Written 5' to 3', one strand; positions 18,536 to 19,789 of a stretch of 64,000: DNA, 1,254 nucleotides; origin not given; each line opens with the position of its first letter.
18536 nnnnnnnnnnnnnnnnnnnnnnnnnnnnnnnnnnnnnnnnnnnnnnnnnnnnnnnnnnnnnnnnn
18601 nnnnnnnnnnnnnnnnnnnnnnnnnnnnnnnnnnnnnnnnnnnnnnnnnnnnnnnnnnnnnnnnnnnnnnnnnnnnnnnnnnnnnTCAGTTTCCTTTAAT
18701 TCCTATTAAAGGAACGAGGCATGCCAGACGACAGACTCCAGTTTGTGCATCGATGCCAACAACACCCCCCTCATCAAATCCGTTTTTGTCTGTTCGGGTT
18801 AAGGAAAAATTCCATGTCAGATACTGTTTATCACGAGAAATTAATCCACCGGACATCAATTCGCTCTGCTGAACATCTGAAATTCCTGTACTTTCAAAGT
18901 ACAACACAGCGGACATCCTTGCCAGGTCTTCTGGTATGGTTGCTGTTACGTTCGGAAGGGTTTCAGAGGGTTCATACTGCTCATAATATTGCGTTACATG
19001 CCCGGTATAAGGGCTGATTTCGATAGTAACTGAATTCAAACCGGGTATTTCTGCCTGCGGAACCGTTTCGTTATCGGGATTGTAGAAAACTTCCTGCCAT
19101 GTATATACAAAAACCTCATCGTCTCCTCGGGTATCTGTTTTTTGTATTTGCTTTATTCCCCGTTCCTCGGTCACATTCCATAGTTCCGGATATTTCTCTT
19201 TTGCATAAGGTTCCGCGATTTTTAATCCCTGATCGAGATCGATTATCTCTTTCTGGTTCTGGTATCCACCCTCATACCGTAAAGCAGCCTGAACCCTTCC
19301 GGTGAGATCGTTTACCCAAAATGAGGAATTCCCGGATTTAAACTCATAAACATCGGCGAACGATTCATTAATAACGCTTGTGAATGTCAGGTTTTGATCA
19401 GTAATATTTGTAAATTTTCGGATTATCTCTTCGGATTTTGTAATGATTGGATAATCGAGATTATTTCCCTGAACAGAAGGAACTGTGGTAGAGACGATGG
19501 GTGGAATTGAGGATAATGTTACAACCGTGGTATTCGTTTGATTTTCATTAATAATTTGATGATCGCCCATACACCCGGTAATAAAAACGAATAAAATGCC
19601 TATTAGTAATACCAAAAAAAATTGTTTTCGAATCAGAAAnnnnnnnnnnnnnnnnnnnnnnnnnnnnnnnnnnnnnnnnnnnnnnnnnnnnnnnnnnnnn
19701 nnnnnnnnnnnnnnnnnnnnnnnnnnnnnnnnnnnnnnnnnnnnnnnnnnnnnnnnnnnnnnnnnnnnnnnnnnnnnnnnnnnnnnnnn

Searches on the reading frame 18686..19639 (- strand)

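Call 6: search_protein_families(library=pfam, proteins=[window:18686-19639:-], max_evalue=1)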
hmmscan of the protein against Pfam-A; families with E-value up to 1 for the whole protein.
window:18686-19639:- (317 aa): 3 families
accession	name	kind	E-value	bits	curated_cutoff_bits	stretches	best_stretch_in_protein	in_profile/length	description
PF25044.1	DUF7789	-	0.0037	17.7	25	1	6-49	48-88/129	Domain of unknown function (DUF7789)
PF03413.25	PepSY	-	0.06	14.1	24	0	146-216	11-57/60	Peptidase propeptide and YPEB domain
PF22282.1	CydS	-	0.19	12.1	25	1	8-25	11-28/31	CydS-like protein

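Call 7: search_protein_families(library=ncbifam, proteins=[window:18686-19639:-], max_evalue=1)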
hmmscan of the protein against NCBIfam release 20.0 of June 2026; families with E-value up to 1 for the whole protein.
window:18686-19639:- (317 aa): 1 family
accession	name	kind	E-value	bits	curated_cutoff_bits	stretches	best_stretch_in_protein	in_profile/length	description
NF009237.0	PRK12587.1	equivalog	0.02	14.9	158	1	9-38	69-98/118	Na+/H+ antiporter subunit G1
